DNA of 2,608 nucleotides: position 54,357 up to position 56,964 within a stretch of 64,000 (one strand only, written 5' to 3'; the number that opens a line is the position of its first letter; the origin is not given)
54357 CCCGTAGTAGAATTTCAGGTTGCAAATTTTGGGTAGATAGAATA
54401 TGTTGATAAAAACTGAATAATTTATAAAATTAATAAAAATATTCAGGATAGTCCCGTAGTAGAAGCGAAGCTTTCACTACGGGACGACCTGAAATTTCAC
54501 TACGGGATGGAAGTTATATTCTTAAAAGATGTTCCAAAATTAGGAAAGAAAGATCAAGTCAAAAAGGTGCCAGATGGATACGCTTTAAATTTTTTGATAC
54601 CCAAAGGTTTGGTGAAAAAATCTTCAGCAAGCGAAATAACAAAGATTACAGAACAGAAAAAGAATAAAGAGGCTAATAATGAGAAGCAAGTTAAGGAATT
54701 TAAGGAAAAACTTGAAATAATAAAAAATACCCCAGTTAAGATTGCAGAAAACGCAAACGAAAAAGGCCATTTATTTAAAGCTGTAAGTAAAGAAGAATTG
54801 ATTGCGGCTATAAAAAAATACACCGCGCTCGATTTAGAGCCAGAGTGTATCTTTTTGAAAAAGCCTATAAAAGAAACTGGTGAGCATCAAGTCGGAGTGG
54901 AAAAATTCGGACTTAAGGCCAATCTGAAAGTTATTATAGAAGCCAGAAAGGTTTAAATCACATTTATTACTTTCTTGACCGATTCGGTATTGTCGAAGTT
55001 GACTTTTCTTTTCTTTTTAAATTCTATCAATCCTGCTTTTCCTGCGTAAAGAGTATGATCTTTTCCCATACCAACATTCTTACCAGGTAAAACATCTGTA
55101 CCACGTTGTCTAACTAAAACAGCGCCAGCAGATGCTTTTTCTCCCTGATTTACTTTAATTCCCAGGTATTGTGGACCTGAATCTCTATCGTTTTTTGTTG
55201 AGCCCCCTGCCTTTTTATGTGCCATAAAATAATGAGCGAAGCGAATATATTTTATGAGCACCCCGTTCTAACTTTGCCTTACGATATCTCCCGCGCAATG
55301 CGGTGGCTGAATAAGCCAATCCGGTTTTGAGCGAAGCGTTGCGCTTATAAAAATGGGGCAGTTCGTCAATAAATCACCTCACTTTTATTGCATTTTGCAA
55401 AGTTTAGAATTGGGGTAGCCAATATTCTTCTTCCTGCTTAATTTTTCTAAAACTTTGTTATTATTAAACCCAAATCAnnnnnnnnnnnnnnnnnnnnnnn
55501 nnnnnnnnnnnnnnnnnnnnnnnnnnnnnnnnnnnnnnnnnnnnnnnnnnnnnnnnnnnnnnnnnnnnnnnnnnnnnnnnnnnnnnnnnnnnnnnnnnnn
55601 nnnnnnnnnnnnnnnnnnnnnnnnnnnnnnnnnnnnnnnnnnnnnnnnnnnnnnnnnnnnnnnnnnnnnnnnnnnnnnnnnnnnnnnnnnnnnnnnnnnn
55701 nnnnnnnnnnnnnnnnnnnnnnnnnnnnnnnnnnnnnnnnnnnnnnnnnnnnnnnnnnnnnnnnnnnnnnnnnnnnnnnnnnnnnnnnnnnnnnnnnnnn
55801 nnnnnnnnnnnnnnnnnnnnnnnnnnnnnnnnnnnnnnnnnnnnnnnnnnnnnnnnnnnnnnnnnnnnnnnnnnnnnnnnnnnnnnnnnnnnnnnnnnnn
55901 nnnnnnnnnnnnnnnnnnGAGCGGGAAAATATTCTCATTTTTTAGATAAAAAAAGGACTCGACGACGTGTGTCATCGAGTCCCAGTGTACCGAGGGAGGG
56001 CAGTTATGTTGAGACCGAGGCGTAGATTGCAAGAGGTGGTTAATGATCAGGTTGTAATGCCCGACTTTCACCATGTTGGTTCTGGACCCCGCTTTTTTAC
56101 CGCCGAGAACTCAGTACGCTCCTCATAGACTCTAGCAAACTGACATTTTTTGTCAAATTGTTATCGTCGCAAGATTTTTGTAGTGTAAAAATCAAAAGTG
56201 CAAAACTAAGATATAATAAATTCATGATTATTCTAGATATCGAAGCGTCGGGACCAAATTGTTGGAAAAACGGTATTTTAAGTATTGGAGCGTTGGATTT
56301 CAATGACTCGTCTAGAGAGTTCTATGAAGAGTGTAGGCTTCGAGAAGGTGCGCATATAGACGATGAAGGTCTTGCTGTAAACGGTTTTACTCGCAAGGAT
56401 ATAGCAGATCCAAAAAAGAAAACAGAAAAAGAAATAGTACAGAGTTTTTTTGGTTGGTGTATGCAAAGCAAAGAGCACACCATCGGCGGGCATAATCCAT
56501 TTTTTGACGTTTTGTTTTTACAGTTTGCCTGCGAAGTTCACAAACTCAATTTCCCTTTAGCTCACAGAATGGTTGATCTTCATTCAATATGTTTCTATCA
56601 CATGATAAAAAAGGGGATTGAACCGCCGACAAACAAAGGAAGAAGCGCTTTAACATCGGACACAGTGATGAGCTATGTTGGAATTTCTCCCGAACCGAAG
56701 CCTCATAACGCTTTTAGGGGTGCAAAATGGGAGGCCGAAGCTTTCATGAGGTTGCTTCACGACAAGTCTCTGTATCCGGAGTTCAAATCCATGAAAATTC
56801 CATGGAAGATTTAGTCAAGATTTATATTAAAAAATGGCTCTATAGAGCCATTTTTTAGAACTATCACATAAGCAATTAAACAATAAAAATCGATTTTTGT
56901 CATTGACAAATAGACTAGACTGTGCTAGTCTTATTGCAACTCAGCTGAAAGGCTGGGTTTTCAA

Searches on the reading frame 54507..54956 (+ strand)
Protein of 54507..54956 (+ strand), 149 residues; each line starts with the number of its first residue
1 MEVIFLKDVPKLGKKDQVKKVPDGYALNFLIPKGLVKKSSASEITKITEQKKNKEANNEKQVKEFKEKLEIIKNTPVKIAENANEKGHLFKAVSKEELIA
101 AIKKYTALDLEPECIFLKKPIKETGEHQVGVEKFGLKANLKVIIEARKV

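Call 70: search_protein_families(library=pfam, proteins=[window:54507-54956:+], max_evalue=0.001)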
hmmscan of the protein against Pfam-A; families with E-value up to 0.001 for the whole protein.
window:54507-54956:+ (149 aa): 2 families
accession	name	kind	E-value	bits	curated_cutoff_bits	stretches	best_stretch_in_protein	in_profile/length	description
PF01281.25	Ribosomal_L9_N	-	8.7e-17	60.8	20.7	1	1-43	1-43/47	Ribosomal protein L9, N-terminal domain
PF03948.19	Ribosomal_L9_C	-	9.1e-12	45.7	23.2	1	61-145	2-85/86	Ribosomal protein L9, C-terminal domain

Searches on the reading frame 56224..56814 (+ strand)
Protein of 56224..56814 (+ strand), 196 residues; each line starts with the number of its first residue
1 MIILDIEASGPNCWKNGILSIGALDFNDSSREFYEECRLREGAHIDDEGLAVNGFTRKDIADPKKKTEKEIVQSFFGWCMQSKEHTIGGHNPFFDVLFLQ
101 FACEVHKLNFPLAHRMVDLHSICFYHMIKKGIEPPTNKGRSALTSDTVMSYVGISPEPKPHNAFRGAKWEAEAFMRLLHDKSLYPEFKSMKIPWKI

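Call 70: search_protein_families(library=pfam, proteins=[window:56224-56814:+], max_evalue=0.001)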
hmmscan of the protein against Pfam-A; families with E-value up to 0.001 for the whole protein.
window:56224-56814:+ (196 aa): 1 family
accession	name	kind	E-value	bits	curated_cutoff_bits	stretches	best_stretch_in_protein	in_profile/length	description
PF16473.11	Rv2179c-like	-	1.3e-06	28.7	27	1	2-123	3-139/177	3'-5' exoribonuclease Rv2179c-like domain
